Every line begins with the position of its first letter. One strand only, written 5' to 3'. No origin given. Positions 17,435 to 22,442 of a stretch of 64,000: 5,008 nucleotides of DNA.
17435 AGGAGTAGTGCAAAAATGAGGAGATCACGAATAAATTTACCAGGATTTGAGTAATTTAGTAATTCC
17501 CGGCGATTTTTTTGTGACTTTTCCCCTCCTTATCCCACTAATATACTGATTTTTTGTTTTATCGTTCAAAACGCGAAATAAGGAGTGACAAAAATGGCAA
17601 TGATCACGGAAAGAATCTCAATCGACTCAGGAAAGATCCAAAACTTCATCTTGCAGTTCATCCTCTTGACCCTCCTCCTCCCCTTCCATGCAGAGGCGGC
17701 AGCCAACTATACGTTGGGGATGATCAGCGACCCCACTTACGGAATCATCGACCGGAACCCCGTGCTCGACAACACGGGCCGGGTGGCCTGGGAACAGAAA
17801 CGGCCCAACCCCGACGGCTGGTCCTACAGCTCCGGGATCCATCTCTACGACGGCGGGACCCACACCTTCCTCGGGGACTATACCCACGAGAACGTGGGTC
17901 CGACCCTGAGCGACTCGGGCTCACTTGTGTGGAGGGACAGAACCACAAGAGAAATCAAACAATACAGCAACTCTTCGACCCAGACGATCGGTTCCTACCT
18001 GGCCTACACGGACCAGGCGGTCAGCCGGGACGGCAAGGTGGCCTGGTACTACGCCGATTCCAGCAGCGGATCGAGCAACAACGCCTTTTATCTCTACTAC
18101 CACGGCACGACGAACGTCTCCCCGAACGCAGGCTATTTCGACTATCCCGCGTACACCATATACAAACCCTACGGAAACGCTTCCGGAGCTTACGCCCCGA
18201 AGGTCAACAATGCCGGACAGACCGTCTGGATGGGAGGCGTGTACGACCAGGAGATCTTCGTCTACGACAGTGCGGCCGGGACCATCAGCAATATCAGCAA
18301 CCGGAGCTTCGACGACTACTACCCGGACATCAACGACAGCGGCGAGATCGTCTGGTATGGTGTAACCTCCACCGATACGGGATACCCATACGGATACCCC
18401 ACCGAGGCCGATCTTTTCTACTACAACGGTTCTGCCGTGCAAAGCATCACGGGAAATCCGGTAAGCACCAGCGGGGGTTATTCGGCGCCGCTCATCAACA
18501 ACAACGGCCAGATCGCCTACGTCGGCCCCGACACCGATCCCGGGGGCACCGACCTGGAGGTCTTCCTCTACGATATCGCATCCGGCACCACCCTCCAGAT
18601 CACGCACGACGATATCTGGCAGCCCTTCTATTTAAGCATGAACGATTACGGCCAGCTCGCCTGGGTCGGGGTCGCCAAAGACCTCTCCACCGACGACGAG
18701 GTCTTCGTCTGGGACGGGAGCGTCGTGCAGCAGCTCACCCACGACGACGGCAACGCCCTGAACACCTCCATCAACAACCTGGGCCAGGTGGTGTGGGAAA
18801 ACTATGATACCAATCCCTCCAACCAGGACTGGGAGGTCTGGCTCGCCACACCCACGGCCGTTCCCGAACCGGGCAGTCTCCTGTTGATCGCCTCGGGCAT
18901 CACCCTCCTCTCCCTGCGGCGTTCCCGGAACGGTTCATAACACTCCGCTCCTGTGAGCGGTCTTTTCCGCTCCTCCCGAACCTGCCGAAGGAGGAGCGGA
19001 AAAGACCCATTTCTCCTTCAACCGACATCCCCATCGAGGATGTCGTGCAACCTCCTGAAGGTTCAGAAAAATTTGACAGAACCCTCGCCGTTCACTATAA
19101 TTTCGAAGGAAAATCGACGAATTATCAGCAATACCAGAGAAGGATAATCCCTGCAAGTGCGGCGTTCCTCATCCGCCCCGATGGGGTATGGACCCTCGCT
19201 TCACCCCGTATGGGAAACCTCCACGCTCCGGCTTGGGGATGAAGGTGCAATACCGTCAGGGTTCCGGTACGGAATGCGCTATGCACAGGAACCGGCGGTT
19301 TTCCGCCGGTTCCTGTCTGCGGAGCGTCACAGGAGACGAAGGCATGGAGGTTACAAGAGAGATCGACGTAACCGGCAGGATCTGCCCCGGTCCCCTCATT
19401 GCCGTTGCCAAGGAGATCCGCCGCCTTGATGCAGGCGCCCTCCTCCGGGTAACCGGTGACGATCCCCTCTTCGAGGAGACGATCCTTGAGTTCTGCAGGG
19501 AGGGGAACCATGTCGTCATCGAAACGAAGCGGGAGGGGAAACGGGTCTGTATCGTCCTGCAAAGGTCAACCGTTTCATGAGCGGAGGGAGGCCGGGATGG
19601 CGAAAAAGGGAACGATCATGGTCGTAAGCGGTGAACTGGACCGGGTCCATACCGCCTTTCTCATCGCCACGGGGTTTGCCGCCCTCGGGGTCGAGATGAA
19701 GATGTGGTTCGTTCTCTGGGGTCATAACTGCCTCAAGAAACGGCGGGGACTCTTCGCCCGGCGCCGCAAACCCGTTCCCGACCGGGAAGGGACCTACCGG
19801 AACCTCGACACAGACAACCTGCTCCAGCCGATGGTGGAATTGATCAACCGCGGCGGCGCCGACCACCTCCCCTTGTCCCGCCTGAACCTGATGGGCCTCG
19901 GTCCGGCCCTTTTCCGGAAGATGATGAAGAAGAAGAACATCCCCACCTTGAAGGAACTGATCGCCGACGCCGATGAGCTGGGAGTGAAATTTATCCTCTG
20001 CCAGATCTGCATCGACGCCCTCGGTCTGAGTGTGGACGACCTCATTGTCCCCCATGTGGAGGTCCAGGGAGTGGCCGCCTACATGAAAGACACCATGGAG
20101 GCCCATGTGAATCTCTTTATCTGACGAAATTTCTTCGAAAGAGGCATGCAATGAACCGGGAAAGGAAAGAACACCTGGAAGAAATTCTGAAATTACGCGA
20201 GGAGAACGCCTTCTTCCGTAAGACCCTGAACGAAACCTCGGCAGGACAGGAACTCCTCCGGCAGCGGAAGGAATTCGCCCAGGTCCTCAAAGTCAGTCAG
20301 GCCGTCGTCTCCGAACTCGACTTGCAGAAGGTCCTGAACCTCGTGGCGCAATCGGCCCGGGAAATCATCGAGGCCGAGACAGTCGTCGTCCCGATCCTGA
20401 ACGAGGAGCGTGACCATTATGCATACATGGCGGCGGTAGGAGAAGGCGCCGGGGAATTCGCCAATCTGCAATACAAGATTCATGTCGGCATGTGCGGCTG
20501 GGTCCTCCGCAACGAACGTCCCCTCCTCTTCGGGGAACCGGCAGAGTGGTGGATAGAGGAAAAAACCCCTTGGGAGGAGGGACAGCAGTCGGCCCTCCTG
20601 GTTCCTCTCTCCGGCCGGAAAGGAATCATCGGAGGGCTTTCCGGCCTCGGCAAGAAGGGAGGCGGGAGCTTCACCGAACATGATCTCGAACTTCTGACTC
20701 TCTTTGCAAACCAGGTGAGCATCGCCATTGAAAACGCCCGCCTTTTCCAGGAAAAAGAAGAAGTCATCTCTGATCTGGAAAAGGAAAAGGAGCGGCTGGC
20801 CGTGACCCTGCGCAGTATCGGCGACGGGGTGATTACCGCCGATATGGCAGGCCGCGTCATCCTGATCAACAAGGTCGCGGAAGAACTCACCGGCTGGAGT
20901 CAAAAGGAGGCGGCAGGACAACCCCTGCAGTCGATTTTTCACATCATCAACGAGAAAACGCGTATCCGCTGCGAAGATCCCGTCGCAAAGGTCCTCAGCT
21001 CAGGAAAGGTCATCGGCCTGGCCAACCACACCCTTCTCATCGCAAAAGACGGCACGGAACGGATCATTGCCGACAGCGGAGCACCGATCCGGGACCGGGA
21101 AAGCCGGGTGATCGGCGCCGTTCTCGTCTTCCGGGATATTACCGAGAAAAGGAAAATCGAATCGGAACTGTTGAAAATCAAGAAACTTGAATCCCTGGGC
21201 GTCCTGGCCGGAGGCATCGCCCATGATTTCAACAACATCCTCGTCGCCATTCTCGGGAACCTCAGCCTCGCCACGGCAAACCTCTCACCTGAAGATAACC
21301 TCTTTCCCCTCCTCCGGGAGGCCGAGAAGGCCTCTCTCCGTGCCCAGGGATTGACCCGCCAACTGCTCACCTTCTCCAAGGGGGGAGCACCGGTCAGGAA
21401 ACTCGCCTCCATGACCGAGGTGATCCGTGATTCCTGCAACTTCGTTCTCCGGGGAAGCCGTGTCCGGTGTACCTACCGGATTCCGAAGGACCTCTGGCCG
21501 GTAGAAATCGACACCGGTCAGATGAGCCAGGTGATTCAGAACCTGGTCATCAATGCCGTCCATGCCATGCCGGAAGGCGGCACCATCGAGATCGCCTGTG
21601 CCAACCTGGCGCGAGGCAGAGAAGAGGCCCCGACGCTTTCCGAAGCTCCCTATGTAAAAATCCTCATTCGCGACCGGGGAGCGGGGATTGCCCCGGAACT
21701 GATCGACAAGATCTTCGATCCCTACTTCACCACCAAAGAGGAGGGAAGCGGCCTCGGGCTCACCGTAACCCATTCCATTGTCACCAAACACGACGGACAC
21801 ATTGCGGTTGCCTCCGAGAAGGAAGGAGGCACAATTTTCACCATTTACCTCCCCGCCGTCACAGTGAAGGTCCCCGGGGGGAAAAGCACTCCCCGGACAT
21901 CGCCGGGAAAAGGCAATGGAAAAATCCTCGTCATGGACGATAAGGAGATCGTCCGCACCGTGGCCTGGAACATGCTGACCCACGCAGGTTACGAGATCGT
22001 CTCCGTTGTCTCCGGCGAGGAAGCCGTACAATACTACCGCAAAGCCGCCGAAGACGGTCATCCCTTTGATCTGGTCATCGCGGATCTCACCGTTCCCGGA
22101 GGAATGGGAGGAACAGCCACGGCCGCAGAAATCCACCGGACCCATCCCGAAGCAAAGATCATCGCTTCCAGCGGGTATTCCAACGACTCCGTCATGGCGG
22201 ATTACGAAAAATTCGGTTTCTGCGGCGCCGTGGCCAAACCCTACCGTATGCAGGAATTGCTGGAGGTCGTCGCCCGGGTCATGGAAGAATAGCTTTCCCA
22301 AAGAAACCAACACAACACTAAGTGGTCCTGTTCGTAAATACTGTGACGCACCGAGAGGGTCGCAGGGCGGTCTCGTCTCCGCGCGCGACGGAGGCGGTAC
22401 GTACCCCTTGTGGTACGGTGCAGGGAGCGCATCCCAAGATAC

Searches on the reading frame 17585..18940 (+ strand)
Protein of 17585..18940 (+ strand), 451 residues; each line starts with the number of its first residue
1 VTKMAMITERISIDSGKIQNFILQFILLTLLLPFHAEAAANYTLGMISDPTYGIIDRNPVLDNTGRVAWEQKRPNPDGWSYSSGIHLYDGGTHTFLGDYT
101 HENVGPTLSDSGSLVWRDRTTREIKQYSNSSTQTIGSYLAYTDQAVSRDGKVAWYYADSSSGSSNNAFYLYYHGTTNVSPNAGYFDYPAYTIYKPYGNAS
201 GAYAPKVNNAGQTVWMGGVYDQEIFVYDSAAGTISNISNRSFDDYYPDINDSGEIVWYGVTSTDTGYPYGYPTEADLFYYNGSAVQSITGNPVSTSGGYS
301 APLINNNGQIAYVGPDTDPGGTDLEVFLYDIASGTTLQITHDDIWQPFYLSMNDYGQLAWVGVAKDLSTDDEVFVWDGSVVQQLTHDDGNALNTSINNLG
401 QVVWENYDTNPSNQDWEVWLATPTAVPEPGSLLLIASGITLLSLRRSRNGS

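Call 12: search_protein_families(library=pfam, proteins=[window:17585-18940:+])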
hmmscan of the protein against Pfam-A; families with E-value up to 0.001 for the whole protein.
window:17585-18940:+ (451 aa): 1 family
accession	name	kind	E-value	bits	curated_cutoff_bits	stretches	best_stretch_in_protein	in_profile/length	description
PF24251.1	DUF7453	-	0.00075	18.9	26.2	0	283-318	275-364/460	Family of unknown function (DUF7453)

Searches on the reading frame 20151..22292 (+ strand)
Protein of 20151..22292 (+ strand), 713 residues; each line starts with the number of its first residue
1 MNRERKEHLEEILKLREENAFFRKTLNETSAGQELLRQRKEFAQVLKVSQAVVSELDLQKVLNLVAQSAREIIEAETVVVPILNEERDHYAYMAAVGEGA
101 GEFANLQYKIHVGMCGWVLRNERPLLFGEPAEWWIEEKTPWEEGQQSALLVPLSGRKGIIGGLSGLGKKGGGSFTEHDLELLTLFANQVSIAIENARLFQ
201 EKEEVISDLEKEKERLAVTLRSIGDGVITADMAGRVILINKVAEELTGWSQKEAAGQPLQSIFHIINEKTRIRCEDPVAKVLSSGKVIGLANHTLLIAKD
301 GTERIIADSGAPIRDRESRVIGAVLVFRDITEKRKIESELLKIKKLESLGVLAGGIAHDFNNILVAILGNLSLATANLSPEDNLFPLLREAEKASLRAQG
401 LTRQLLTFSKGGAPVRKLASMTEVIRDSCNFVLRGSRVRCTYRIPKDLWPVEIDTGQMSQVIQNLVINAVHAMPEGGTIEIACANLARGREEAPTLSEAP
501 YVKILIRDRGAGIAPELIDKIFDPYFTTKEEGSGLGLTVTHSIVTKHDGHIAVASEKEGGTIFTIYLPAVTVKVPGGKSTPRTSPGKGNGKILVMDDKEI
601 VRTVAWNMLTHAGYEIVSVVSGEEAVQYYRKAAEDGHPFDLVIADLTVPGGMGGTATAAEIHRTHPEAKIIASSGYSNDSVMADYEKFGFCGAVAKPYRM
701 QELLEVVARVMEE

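Call 12: search_protein_families(library=pfam, proteins=[window:20151-22292:+])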
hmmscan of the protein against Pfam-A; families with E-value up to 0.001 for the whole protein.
window:20151-22292:+ (713 aa): 13 families
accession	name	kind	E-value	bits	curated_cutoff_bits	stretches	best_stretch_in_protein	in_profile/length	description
PF02518.31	HATPase_c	-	5.5e-23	82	26.4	1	455-569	3-109/111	Histidine kinase-, DNA gyrase B-, and HSP90-like ATPase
PF00072.30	Response_reg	-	9.5e-17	61.6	30.2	1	592-707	1-110/111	Response regulator receiver domain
PF13185.12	GAF_2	-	1.7e-15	57.9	28.6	1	56-194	2-136/136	GAF domain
PF08448.16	PAS_4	-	1.7e-15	57.6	23.1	1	220-334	1-109/110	PAS fold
PF00989.32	PAS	-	6.8e-14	52.3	22.6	1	215-330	2-113/113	PAS fold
PF01590.32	GAF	-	2.7e-13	51.1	22.4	1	57-193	1-133/133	GAF domain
PF13426.13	PAS_9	-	5.8e-11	43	27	1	225-332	2-103/103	PAS domain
PF13492.12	GAF_3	-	9.5e-07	29.7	27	1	132-195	58-129/129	GAF domain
PF00512.31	HisKA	-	4.2e-06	27.2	26.9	1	352-412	5-64/66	His Kinase A (phospho-acceptor) domain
PF08447.18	PAS_3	-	2.2e-05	25.1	25.6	1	237-322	2-84/89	PAS fold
PF13188.13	PAS_8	-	4e-05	23.8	21.8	1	214-271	1-55/65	PAS domain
PF12860.13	PAS_7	-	6e-05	23.6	27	1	220-337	1-114/115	PAS fold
PF11849.14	DUF3369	-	7e-05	23.6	27.2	0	173-201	139-167/168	Domain of unknown function (DUF3369)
